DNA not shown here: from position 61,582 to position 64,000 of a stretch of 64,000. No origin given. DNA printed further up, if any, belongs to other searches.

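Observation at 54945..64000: Candidate novel system: a LolCDE/FtsEX-type (type VII) ABC machine genetically fused and clustered with an Arn-like lipid-linked-sugar pathway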

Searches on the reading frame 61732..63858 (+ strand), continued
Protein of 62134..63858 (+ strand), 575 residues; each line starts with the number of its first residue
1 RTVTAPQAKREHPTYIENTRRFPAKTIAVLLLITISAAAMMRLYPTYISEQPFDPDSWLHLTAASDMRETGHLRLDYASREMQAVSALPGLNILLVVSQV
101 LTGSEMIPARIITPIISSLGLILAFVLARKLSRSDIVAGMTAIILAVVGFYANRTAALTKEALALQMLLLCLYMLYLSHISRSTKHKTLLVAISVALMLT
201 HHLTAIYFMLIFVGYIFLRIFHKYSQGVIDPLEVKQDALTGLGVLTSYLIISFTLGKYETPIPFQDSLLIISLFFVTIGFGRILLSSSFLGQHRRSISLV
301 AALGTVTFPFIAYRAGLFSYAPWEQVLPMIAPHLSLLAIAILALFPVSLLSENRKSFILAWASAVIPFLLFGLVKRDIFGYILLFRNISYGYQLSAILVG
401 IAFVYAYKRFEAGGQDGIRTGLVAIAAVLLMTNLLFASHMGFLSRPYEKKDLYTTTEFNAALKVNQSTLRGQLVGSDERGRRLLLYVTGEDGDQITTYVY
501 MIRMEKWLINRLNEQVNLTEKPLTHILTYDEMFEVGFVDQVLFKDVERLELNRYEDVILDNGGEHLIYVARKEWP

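Call 52: search_protein_families(library=pfam, proteins=[L007:9956-10759:+, L007:10582-11913:+, L007:11910-12287:-, L007:12291-13388:-, L007:13106-14002:-, L007:14094-15392:+, L007:15389-16528:-, L006:14076-14906:-, L006:14843-15805:-, L006:15890-17650:-], max_evalue=0.01)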
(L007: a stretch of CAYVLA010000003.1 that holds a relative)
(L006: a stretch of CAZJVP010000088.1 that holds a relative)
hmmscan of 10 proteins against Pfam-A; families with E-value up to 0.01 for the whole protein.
L007:9956-10759:+ (267 aa): 2 families
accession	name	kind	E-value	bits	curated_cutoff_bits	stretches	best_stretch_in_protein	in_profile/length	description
PF01522.26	Polysacc_deac_1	-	6.4e-11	42.7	23.1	1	21-167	19-123/124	Polysaccharide deacetylase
PF10096.14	DUF2334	-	0.00015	21.8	26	1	89-231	57-190/203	Uncharacterized protein conserved in bacteria (DUF2334)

L007:10582-11913:+ (443 aa): 6 families
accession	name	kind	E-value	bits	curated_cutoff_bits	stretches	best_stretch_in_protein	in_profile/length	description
PF00534.26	Glycos_transf_1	-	4e-34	118.1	26.4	1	265-417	13-170/172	Glycosyl transferases group 1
PF13692.12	Glyco_trans_1_4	-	8.2e-33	114.1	27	1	268-405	2-142/142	Glycosyl transferases group 1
PF13439.12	Glyco_transf_4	-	2.3e-20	73.8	28.5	1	75-254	2-170/170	Glycosyltransferase Family 4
PF13579.12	Glyco_trans_4_4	-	5.9e-17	62.9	29.7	1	75-249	1-158/158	Glycosyl transferase 4-like domain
PF13524.12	Glyco_trans_1_2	-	3.2e-10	40.6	25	1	284-429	4-143/144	Glycosyl transferase-like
PF20706.3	GT4-conflict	-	0.0022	17.5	26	1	240-377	171-318/385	Family 4 Glycosyltransferase in conflict systems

L007:11910-12287:- (125 aa): 0 families

L007:12291-13388:- (365 aa): 1 family
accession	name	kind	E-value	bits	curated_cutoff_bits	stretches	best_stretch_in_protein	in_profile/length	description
PF09721.15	Exosortase_EpsH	-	3e-14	53.4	25.7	1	120-346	48-250/254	Transmembrane exosortase (Exosortase_EpsH)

L007:13106-14002:- (298 aa): 0 families

L007:14094-15392:+ (432 aa): 8 families
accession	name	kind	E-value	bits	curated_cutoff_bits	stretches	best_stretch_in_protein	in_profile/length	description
PF03721.20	UDPG_MGDP_dh_N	-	5.1e-44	150.5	27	1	20-193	2-181/187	UDP-glucose/GDP-mannose dehydrogenase family, NAD binding domain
PF00984.24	UDPG_MGDP_dh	-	3.4e-25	88.4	25.4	1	214-299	2-93/94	UDP-glucose/GDP-mannose dehydrogenase family, central domain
PF03720.21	UDPG_MGDP_dh_C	-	2.2e-10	41.3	30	1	322-412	1-102/103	UDP-glucose/GDP-mannose dehydrogenase family, UDP binding domain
PF02737.24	3HCDH_N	-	0.00096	19.6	22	1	20-57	1-38/180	3-hydroxyacyl-CoA dehydrogenase, NAD binding domain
PF02558.23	ApbA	-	0.0011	19.1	22.2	1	22-100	2-76/150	Ketopantoate reductase PanE/ApbA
PF02826.25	2-Hacid_dh_C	-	0.0012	18.7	25.1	0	16-52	34-70/178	D-isomer specific 2-hydroxyacid dehydrogenase, NAD binding domain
PF03446.21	NAD_binding_2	-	0.0027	18.2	21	1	20-65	1-46/161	NAD binding domain of 6-phosphogluconate dehydrogenase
PF02254.24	TrkA_N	-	0.0056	17.4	23.8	0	23-59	3-39/116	TrkA-N domain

L007:15389-16528:- (379 aa): 3 families
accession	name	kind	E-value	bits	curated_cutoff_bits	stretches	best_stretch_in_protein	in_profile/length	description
PF01974.23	tRNA_int_endo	-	2.4e-37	127.3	27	2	286-365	1-80/85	tRNA intron endonuclease, catalytic C-terminal domain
PF02778.19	tRNA_int_endo_N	-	3.6e-17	62.1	21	2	204-273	3-62/67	tRNA intron endonuclease, N-terminal domain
PF12928.12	tRNA_int_end_N2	-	5.3e-05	23.7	24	0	36-77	33-67/69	tRNA-splicing endonuclease subunit sen54 N-term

L006:14076-14906:- (276 aa): 1 family
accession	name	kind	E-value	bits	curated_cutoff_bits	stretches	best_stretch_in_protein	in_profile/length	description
PF09721.15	Exosortase_EpsH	-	3.2e-18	66.5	25.7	1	32-259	48-251/254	Transmembrane exosortase (Exosortase_EpsH)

L006:14843-15805:- (320 aa): 0 families

L006:15890-17650:- (586 aa): 0 families

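Call 53: predict_structure(alignment_id=A2)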
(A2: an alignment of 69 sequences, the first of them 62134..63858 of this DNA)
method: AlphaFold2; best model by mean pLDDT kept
length: 575 residues; sequences in the alignment: 69
mean_pLDDT: 80.6   pTM: 0.86
mean pLDDT of the five models: 80.6, 78.4, 78.2, 77.9, 75.5
residues with pLDDT >= 90: 240; 70-90: 204; 50-70: 83; < 50: 48
segments of 3 or more residues with pLDDT < 50: 492-505, 536-564, 571-575
pLDDT, mean of each block of 10 residues (from residue 1): 55 69 95 97 81 76 92 85 86 94 88 95 98 96 95 91 96 95 94 93 92 94 92 89 79 66 82 90 80 72 78 72 80 90 86 94 92 73 81 96 94 94 96 87 61 80 82 77 77 47 49 63 74 51 39 46 51 42
secondary structure, 60 per line:
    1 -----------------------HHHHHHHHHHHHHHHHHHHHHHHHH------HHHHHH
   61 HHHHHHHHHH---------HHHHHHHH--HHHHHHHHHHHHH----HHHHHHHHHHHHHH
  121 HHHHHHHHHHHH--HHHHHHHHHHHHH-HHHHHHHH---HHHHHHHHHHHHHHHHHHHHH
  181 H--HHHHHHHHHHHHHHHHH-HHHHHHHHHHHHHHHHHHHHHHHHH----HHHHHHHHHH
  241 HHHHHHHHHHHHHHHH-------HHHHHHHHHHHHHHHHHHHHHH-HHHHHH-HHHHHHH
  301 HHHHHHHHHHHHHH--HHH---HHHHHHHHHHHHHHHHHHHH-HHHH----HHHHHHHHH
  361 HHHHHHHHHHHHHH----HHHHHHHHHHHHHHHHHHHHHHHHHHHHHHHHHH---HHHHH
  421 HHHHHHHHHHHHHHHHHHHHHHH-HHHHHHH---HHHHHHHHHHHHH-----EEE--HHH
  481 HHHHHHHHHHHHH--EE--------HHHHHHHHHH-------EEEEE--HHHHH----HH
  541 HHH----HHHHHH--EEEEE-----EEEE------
elements in order: H24-48 H55-70 H80-87 H90-102 H107-132 H135-147 H149-156 H160-181 H184-200 H202-226 H231-256 H264-285 H287-292 H294-314 H323-342 H344-347 H352-374 H379-412 H416-443 H445-451 H455-467 E473-475 H478-493 H506-515 E523-527 H530-534 H539-543 H548-553 E556-560 E566-569
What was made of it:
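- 62209..63858 (+): GT-C-fold glycosyltransferase domain (residues 1549-2098): about 13 TM helices plus a ~130-aa C-terminal outer domain. It belongs to an unannotated archaeal family. AF2 model pLDDT 80.6, pTM 0.86 (call 53).
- AF2 model, pLDDT 80.6 (call 53).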

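Call 55: fold_search(model_id=the predicted structure, library=pdb)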
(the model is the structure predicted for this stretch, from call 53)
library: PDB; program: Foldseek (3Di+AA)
matches with E <= 10: 446; with E <= 0.001: 23
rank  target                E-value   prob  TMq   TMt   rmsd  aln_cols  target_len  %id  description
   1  9n9j_I                3.4e-09  1.00  0.59  0.49  12.2       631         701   14  Structure of a GRP94 folding intermediate engaged with a CCDC134- and FKBP11-bound secretory translocon (released 2025-11-19)
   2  8b6l_I                6.8e-09  1.00  0.56  0.48  12.3       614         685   13  Subtomogram average of the human Sec61-TRAP-OSTA-translocon (released 2022-12-07)
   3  8agc_A                3.4e-08  1.00  0.56  0.47  10.8       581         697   13  Structure of yeast oligosaccharylransferase complex with lipid-linked oligosaccharide and non-acceptor peptide bound (released 2022-12-07)
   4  6s7t_A                4.9e-08  1.00  0.57  0.48  10.3       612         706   13  Cryo-EM structure of human oligosaccharyltransferase complex OST-B (released 2019-12-18)
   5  8pn9_A                9.4e-08  1.00  0.55  0.49  12.4       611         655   14  Structure of human oligosaccharyltransferase OST-A complex bound to NGI-1 (released 2024-05-08)
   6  6s7o_A                2.1e-07  1.00  0.55  0.49  13.0       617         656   13  Cryo-EM structure of human oligosaccharyltransferase complex OST-A (released 2019-12-18)
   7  6ftg_5                3.3e-07  1.00  0.55  0.50  11.0       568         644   15  Subtomogram average of OST-containing ribosome-translocon complexes from canine rough microsomal membranes (released 2018-03-21)
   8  8agb_A                3.7e-07  1.00  0.49  0.44  13.0       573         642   14  Structure of yeast oligosaccharylransferase complex with lipid-linked oligosaccharide bound (released 2022-12-07)
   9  7e9s_A                6.8e-07  1.00  0.53  0.37  11.3       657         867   11  Archaeal oligosaccharyltransferase AglB from Archaeoglobus fulgidus in complex with an inhibitory peptide and a dolich (released 2021-09-08)
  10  8age_A                7.7e-07  1.00  0.55  0.50  11.3       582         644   12  Structure of yeast oligosaccharylransferase complex with acceptor peptide bound (released 2022-12-07)
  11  6gxc_A                1.9e-06  1.00  0.52  0.44  12.1       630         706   14  Bacterial oligosaccharyltransferase PglB in complex with an inhibitory peptide and a reactive lipid-linked oligosaccha (released 2018-11-14)
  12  7oci_F                1.9e-06  1.00  0.53  0.49  12.3       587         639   13  Cryo-EM structure of yeast Ost6p containing oligosaccharyltransferase complex (released 2022-02-16)
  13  6ezn_F                2.2e-06  1.00  0.55  0.50   8.3       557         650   12  Cryo-EM structure of the yeast oligosaccharyltransferase (OST) complex (released 2018-01-17)
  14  3rce_A                4.2e-06  1.00  0.48  0.41  11.1       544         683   13  Bacterial oligosaccharyltransferase PglB (released 2011-06-15)
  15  7zlh_A                6.0e-06  1.00  0.52  0.47  12.6       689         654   10  Cryo-EM structure of C-mannosyltransferase CeDPY19, in apo state, bound to CMT2-Fab and anti-Fab nanobody (released 2023-01-11)
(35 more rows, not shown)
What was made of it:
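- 62209..63858 (+): The top 27 Foldseek PDB hits are all GT-C: STT3 3.4e-9, AglB 6.8e-7, PglB 1.9e-6, DPY19, ArnT 3.7e-5, ALG9, AftA, Pmt4 (call 55).
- On GT-C glycosyltransferase superfamily: The top 27 Foldseek PDB hits are all GT-C, probability 1.00, E 3e-9 to 1e-2, TM 0.4-0.59 (call 55).
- Closest known: AglB/STT3/PglB oligosaccharyltransferases. Same: They are the best structural matches (TM ~0.55-0.59, E 3e-9 to 2e-6, call 55).
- Foldseek hits exclusively to GT-C enzymes (call 55).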

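Call 57: find_encoding_contigs(protein=P0010, flank=8000, max_places=4)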
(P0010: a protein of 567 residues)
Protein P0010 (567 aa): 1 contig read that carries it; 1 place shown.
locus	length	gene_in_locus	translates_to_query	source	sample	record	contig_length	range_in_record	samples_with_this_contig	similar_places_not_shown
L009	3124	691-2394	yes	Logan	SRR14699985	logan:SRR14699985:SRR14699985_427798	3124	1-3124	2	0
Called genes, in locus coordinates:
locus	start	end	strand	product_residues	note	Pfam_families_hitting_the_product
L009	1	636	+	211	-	?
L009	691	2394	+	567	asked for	-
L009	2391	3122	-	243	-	?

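Call 58: find_encoding_contigs(protein=P0014, flank=8000, max_places=4)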
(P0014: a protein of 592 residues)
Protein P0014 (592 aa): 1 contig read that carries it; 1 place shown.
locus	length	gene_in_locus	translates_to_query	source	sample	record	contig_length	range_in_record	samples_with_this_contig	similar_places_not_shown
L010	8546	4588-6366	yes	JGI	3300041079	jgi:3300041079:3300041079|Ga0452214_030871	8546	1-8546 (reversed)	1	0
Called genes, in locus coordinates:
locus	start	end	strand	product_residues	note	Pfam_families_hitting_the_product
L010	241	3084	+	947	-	PF01411:tRNA-synt_2c, PF07973:tRNA_SAD, PF02272:DHHA1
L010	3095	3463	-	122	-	PF01850:PIN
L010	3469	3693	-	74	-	-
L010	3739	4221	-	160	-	PF04008:Adenosine_kin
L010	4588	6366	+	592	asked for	-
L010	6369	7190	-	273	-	PF21999:IMS_HHH_1 (faint), PF11731:Cdd1 (faint), PF12826:HHH_2 (faint), PF12836:HHH_3 (faint), PF14716:HHH_8 (faint), PF14520:HHH_5, PF00633:HHH (weak), PF14520:HHH_5, +2 more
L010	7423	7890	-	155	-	PF01877:RNA_binding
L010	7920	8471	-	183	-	PF01916:DS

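Call 59: find_homologous_proteins(query=A2, max_evalue=1e-10)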
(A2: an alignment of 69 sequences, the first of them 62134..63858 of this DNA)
Query A2 (69 sequences) (575 aa, profile of the alignment): 9 proteins with E <= 1e-10 among 8000 candidates.
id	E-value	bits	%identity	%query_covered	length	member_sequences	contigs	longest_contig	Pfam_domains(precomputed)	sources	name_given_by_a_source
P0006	2.6e-220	751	26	35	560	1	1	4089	-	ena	-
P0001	1.8e-59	220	62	100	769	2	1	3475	PF02687.28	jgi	jgi:hypothetical protein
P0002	2.0e-59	219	65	89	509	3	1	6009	-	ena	-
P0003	4.3e-36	142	59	69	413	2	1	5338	-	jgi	jgi:hypothetical protein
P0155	1.2e-24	105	66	54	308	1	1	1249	-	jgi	jgi:hypothetical protein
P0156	2.7e-23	100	63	52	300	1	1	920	-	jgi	-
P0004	5.1e-23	99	65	58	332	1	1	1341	-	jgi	jgi:hypothetical protein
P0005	2.1e-19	87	58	56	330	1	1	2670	-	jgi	-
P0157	4.0e-14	70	40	3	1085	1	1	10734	-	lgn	-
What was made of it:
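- Tried and rejected: It returned only the close family and no names (call 59).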

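Call 60: list_cluster_members(proteins=[P0007, P0008, P0011, P0013, P0015, P0016, P0018, P0020, P0024, P0034])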
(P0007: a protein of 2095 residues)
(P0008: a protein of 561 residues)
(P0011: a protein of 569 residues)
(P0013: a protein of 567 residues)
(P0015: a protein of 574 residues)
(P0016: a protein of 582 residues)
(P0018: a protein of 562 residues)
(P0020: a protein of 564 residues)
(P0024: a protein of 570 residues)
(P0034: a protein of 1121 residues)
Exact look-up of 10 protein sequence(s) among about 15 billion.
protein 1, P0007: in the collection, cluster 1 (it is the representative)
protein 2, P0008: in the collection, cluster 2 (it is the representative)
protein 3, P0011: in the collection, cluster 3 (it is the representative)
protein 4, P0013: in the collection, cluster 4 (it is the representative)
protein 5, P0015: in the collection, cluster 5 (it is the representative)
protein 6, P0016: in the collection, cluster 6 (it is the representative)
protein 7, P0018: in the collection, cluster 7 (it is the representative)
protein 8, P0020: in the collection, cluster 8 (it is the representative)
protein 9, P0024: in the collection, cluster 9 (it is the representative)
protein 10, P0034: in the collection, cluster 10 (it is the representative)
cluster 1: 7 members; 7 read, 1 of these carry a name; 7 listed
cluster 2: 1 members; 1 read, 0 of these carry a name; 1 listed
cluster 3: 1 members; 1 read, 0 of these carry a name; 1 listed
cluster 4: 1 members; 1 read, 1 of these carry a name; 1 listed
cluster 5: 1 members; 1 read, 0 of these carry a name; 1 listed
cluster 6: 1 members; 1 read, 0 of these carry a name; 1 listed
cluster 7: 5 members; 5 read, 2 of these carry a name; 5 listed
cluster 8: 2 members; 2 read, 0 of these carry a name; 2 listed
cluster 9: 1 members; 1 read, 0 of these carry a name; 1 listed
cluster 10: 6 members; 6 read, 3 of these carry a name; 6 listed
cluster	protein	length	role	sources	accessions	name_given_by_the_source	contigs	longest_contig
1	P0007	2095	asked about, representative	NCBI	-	-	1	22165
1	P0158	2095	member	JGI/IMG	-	hypothetical protein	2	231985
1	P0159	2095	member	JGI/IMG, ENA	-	-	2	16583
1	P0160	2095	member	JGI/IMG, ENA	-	-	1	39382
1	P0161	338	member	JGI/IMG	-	-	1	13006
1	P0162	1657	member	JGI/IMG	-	-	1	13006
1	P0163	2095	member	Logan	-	-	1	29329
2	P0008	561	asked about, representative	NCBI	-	-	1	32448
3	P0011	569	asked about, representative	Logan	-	-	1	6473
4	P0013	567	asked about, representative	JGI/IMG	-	hypothetical protein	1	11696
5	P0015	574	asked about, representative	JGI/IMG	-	-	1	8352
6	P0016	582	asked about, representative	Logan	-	-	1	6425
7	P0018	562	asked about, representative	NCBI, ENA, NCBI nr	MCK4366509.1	MAG: hypothetical protein KAW84_01005 [Thermoplasmata archaeon] | hypothetical protein [Thermoplasmata archaeon]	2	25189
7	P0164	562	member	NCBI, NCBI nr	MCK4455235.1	MAG: hypothetical protein KAU99_02680 [Thermoplasmata archaeon] | hypothetical protein [Thermoplasmata archaeon]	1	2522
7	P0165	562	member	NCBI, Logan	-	-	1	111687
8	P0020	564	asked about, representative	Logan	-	-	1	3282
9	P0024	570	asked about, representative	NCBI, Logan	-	-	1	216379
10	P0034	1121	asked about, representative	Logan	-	-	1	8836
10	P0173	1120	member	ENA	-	-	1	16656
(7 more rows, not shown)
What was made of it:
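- The 90%-identity cluster of the full-length orthologue P0007 holds five 2095-aa sequences from several sources (call 60).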

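Call 61: find_encoding_contigs(protein=P0173, flank=10000, max_places=3)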
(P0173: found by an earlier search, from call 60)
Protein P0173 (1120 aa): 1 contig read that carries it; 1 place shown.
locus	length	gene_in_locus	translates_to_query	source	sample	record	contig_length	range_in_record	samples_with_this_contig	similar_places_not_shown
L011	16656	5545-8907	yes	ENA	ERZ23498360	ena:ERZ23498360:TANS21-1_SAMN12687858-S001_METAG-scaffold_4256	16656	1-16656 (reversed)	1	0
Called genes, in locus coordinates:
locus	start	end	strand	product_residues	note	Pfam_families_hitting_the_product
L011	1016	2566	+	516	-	PF01663:Phosphodiest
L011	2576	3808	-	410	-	PF00884:Sulfatase, PF01663:Phosphodiest (faint), PF16347:SGSH_C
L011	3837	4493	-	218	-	PF00005:ABC_tran, PF13304:AAA_21 (faint)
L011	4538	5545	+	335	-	PF12704:MacB_PCD (weak), PF02687:FtsX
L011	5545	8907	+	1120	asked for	PF12704:MacB_PCD, PF02687:FtsX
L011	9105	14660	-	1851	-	PF05593:RHS_repeat (faint), PF25023:TEN_YD-shell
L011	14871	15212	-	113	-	PF07760:DUF1616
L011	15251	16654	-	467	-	?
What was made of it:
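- At 30% identity, L011 has the same divergent ATPase | FtsX1-FtsX::GT-C layout, with overlapping stop and start (call 61). Their synteny also spans housekeeping genes, and the adjacency is absent from the second fused lineage (call 61). Its neighbours are a sulfatase, a phosphodiesterase, an RHS protein and DUF1616 (call 61).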

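Call 62: find_encoding_contigs(protein=P0008, flank=10000, max_places=3)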
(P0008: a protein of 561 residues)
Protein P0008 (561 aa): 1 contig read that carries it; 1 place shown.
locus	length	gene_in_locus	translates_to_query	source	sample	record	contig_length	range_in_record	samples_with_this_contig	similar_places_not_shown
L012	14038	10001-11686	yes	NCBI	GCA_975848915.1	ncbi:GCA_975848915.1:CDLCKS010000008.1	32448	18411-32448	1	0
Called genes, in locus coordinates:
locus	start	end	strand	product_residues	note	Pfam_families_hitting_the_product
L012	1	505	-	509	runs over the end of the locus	-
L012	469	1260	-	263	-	PF00005:ABC_tran, PF13304:AAA_21 (weak)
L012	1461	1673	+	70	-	PF00364:Biotin_lipoyl, PF25917:BSH_RND (weak), PF25919:BSH_CusB (weak), PF25973:BSH_CzcB (faint), PF25984:BSH_YknX (faint)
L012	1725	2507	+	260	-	PF00378:ECH_1, PF16113:ECH_2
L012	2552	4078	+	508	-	PF01039:Carboxyl_trans, PF03255:ACCA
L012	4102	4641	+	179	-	PF10050:DUF2284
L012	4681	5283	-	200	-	PF09858:DUF2085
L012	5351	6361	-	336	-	PF06790:UPF0259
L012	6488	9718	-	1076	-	-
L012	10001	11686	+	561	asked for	PF13231:PMT_2 (weak)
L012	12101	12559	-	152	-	PF00160:Pro_isomerase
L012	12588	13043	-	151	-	PF25084:LbH_EIF2B, PF25087:GMPPB_C (faint), PF00132:Hexapep, PF14602:Hexapep_2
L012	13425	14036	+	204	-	?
